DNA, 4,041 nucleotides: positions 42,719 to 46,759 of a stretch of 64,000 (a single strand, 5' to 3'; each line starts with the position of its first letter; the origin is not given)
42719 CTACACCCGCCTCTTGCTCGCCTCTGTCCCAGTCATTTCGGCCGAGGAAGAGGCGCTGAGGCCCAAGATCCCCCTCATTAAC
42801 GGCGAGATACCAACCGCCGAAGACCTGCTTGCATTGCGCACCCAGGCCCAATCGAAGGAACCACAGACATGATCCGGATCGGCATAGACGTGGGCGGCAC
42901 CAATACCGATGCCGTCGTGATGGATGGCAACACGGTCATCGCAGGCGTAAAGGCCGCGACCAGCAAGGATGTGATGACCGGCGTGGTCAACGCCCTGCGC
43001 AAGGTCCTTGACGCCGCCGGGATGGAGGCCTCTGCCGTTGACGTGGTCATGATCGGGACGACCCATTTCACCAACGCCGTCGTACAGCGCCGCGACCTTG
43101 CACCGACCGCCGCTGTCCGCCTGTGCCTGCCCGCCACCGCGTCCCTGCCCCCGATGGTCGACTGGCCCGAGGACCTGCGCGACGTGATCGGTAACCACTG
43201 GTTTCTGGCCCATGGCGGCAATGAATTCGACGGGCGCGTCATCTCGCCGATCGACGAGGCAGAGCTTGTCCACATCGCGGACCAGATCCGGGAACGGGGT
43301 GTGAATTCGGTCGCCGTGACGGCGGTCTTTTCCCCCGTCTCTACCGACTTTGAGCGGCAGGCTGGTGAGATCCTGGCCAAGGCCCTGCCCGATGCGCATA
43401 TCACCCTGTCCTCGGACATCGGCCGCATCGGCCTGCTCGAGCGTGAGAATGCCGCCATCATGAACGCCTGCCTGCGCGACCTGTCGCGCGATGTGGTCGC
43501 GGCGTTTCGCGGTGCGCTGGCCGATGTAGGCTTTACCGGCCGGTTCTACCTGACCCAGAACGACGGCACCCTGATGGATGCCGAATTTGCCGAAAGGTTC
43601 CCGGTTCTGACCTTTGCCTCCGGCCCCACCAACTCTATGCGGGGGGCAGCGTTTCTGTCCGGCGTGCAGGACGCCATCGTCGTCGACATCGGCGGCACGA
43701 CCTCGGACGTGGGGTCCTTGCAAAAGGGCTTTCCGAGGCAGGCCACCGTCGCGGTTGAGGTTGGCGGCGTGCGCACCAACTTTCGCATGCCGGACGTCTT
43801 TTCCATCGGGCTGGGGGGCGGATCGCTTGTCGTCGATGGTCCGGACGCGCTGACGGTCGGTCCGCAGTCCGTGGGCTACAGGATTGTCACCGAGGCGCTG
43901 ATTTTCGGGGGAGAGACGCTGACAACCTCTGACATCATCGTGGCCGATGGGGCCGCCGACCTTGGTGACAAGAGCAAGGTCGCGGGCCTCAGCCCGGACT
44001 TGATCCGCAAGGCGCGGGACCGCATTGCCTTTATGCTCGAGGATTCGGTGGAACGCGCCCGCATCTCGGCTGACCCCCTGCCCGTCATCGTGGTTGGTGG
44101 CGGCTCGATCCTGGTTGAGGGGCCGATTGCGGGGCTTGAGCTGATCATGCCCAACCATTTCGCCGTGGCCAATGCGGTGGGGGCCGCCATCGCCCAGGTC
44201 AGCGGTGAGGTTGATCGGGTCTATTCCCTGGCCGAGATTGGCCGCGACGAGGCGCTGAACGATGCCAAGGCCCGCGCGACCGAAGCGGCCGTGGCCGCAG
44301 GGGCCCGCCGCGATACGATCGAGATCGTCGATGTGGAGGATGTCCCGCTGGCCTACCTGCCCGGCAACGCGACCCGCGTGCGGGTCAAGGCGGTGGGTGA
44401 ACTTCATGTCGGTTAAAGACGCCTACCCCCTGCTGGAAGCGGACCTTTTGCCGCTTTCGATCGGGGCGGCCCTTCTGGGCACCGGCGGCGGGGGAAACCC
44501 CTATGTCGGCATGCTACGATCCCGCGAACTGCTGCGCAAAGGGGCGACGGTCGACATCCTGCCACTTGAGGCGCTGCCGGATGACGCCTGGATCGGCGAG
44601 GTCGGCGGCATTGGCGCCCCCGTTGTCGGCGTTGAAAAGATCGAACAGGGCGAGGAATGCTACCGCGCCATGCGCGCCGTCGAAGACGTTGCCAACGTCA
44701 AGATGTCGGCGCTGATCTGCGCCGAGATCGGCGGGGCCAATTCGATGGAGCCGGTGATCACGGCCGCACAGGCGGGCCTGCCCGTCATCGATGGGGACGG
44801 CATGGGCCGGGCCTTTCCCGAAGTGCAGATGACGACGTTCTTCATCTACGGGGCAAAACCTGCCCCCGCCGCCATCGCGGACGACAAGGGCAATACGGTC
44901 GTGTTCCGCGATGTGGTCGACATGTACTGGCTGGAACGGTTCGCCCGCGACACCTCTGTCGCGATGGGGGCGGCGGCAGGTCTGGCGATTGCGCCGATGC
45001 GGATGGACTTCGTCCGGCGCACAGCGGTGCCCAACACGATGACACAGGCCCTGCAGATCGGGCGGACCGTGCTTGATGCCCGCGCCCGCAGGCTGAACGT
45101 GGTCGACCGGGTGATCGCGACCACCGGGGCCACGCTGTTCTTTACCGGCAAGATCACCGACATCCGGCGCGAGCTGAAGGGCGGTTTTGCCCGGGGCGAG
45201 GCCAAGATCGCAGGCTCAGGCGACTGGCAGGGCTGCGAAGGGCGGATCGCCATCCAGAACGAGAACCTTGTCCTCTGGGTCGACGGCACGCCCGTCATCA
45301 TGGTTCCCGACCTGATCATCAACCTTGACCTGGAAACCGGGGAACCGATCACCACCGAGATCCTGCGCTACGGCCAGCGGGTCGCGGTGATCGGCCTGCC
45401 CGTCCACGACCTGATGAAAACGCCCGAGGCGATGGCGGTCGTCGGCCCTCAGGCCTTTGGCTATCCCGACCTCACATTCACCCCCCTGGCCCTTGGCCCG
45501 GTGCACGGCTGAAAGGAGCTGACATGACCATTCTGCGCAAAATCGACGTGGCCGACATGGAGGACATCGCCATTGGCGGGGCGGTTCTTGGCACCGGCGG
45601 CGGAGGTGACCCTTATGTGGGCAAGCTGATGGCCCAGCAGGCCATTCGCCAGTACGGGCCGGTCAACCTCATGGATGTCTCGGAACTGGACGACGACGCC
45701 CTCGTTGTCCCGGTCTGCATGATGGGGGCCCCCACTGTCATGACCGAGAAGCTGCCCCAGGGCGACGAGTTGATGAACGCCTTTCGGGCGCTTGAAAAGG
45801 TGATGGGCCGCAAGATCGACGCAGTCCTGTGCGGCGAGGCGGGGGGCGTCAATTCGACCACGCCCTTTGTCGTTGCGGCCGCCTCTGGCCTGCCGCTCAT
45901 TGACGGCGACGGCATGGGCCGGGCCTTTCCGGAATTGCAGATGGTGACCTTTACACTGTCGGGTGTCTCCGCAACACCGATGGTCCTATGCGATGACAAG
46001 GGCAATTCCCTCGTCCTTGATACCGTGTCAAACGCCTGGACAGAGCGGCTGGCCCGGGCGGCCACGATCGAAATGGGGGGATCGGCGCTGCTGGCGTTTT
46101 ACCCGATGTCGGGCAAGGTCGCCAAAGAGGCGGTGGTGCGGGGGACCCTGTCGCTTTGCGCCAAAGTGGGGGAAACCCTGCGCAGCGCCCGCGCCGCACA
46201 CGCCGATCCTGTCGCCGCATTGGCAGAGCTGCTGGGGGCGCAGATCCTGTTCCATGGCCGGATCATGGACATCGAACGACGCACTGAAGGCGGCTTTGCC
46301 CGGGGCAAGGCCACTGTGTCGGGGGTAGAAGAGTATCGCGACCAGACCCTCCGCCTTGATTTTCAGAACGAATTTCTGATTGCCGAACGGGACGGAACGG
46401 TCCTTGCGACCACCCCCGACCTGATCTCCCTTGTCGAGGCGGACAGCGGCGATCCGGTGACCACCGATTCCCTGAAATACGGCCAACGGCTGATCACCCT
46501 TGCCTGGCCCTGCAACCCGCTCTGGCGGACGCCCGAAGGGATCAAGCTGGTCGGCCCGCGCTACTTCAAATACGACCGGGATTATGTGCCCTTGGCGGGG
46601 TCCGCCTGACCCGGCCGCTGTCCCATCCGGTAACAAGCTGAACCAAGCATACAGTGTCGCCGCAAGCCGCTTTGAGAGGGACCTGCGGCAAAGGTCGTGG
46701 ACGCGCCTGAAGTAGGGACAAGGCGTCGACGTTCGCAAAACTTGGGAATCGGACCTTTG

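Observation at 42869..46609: HyuA-like protein plus two tandem DUF917 paralogues, co-transcribed with a Dpp-type importer: an unassigned catabolic module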

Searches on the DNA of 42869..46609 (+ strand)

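Call 75: search_dna_similar(query=window:42869-46609:+, collection=plasmids, mode=distant, max_rows=25)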
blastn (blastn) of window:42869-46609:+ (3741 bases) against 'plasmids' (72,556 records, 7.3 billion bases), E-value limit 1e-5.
Records with a match: 86; places in all: 103; records where one place covers at least 80% of the query: 0.
Best place of each record, by identity: 80-90% 1; 60-80% 85.
By first word of the organism name: Rhizobium 32; Shinella 10; Haloferax 7; Lactiplantibacillus 6; Ketogulonicigenium 4; Neorhizobium 3; Ensifer 3; Mesorhizobium 2; Alloyangia 2; Novosphingobium 2; and 13 more.
By predicted mobility (MOB-suite, as given by PLSDB): non-mobilizable 51; conjugative 28; mobilizable 7.
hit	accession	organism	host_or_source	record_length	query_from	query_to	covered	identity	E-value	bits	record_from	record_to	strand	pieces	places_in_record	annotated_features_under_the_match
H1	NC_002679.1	Mesorhizobium japonicum MAFF 303099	-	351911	1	3716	74%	74.5%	0e+0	1762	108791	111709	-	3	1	hydantoinase/oxoprolinase family protein | DUF917 domain-containing protein | hypothetical protein | ABC transporter ATP-binding protein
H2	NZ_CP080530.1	Mesorhizobium sp. AR02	Oxytropis sp.,Cell culture,root nodule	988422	1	3716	69%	74.7%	0e+0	1671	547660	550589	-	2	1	hydantoinase/oxoprolinase family protein | DUF917 domain-containing protein | hypothetical protein | ABC transporter ATP-binding protein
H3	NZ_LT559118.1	Nonomuraea gerenzanensis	-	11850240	7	3713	72%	66.3%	4e-94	640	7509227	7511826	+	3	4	none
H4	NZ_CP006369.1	Aureimonas sp. AU20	-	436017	4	3063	67%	66.5%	7e-111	580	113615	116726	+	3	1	hydantoinase/oxoprolinase family protein | DUF917 domain-containing protein (x2)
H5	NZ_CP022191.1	Alloyangia pacifica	cell culture,oil-contaminated sediment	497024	13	3083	65%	67.5%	2e-123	734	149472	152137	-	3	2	hydantoinase/oxoprolinase family protein | DUF917 domain-containing protein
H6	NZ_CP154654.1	Alloyangia pacifica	-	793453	13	2624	61%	67.1%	3e-122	650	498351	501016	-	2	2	hydantoinase/oxoprolinase family protein | DUF917 domain-containing protein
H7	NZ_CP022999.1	Rhizobium sp. 11515TR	Cell culture,agricultural soil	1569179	13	3084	60%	67.1%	9e-103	595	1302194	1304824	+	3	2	none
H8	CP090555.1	Neorhizobium galegae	Galega,Cell culture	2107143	7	2620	61%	65.5%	4e-76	398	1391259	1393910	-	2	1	none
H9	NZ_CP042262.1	Qingshengfaniella alkalisoli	cell culture,saline soil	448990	170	3240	57%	68.4%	3e-96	784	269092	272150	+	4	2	hydantoinase/oxoprolinase family protein | DUF917 domain-containing protein (x2)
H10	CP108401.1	Streptomycetaceae bacterium NBC_01309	-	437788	7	3210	58%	65.0%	4e-56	411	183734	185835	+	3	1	hydantoinase/oxoprolinase family protein | DUF917 domain-containing protein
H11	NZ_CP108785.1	Embleya sp. NBC_00888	-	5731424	166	3713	56%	65.5%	3e-70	450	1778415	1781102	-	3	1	none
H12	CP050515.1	Rhizobium leguminosarum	Trifolium repens,cell culture,root ...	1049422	1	3062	52%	68.1%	2e-73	609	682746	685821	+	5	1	hydantoinase/oxoprolinase family protein | DUF917 domain-containing protein (x2)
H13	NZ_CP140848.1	Rhizobium johnstonii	-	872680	1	3062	51%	68.3%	4e-75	622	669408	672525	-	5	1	hydantoinase/oxoprolinase family protein | DUF917 domain-containing protein (x2)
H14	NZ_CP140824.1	Rhizobium johnstonii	Trifolium pratense,whole organism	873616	1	3062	51%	68.3%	5e-74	618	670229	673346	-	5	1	hydantoinase/oxoprolinase family protein | DUF917 domain-containing protein (x2)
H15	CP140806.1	Rhizobium johnstonii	Trifolium pratense,whole organism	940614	1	3062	51%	68.2%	8e-72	610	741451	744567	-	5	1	DUF917 domain-containing protein (x2)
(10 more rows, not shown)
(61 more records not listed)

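Call 76: get_annotated_region(hit=H1, flank=9000)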
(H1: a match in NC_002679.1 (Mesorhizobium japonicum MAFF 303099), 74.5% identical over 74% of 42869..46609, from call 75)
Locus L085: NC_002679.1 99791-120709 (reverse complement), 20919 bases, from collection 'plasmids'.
description: Mesorhizobium japonicum MAFF 303099 plasmid pMLa, complete sequence
organism: Mesorhizobium japonicum MAFF 303099 (NCBI taxid 266835)
taxonomy: Bacteria; Pseudomonadota; Alphaproteobacteria; Hyphomicrobiales; Phyllobacteriaceae; Mesorhizobium; Mesorhizobium japonicum; Mesorhizobium japonicum MAFF 303099
host: -; source: -; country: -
typing (MOB-suite, as given by PLSDB): conjugative; relaxase MOBP,MOBP; mating-pair formation MPF_T
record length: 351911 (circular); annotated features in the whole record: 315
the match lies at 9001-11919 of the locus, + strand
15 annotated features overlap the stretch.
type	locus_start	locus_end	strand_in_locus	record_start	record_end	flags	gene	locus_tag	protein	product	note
CDS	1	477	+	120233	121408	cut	-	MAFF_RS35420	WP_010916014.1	cystathionine beta-lyase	GO:0019346 - transsulfuration [Evidence IEA]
CDS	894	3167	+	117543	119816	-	-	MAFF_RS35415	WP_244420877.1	LuxR C-terminal-related transcriptional regulator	GO:0006355 - regulation of DNA-templated transcription [Evidence IEA]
CDS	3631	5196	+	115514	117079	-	-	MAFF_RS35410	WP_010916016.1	ABC transporter substrate-binding protein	-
CDS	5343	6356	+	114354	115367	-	-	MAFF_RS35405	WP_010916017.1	ABC transporter permease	GO:0055085 - transmembrane transport [Evidence IEA]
CDS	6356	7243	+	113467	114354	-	-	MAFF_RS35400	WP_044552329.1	ABC transporter permease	-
CDS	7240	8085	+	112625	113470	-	-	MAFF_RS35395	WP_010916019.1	ABC transporter ATP-binding protein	-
CDS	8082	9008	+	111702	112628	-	-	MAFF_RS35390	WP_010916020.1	ABC transporter ATP-binding protein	-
CDS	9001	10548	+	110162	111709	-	-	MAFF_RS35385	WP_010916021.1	hydantoinase/oxoprolinase family protein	-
CDS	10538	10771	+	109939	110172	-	-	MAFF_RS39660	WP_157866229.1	hypothetical protein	-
CDS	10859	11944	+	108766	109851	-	-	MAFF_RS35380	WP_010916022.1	DUF917 domain-containing protein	-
CDS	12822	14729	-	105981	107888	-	-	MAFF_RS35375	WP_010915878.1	DDE-type integrase/transposase/recombinase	-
CDS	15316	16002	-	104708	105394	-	-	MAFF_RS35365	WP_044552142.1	methyltransferase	-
CDS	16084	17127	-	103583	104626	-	-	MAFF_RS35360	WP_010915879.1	glutamate cyclase domain-containing protein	-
CDS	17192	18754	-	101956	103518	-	-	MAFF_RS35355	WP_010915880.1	asparagine synthetase B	-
CDS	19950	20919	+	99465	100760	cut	-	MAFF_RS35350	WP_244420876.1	LLM class flavin-dependent oxidoreductase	-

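Call 77: get_annotated_region(hit=H13, flank=9000)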
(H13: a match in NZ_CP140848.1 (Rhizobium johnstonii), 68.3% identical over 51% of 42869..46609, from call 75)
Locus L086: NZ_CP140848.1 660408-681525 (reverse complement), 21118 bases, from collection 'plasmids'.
description: Rhizobium johnstonii strain TP25 plasmid pRlX3, complete sequence
organism: Rhizobium johnstonii (NCBI taxid 3019933)
taxonomy: Bacteria; Pseudomonadota; Alphaproteobacteria; Hyphomicrobiales; Rhizobiaceae; Rhizobium; Rhizobium johnstonii
host: -; source: -; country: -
typing (MOB-suite, as given by PLSDB): conjugative; relaxase MOBQ; mating-pair formation MPF_T
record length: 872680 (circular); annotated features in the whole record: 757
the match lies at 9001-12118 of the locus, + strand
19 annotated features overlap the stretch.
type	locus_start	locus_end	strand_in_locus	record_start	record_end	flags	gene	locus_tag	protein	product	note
CDS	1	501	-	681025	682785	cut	-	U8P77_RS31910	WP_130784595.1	aconitase X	-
CDS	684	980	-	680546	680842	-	-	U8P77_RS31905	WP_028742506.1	hypothetical protein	-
CDS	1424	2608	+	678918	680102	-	-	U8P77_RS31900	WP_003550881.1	MFS transporter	GO:0055085 - transmembrane transport [Evidence IEA]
CDS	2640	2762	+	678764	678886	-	-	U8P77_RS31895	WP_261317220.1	hypothetical protein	-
CDS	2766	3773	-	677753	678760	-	-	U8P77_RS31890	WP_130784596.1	nitroreductase family protein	-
CDS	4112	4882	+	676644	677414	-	-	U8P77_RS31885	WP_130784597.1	aspartate/glutamate racemase family protein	GO:0006807 - nitrogen compound metabolic process [Evidence IEA]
CDS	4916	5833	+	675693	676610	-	-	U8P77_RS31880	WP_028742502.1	ABC transporter permease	GO:0055085 - transmembrane transport [Evidence IEA]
CDS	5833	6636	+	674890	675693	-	-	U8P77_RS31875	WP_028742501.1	ABC transporter permease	GO:0055085 - transmembrane transport [Evidence IEA]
CDS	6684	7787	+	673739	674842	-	-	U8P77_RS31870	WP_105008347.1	ABC transporter substrate-binding protein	-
CDS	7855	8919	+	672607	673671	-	-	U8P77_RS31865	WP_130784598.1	ABC transporter ATP-binding protein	-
CDS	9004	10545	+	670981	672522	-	-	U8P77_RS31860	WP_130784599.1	hydantoinase/oxoprolinase family protein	-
CDS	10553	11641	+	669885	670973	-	-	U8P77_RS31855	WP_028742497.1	DUF917 domain-containing protein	-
CDS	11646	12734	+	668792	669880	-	-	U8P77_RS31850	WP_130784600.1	DUF917 domain-containing protein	-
CDS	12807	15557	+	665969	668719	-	-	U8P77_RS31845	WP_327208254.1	LuxR C-terminal-related transcriptional regulator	GO:0006355 - regulation of DNA-templated transcription [Evidence IEA]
CDS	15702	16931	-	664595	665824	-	-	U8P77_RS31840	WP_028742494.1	NAD(P)/FAD-dependent oxidoreductase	-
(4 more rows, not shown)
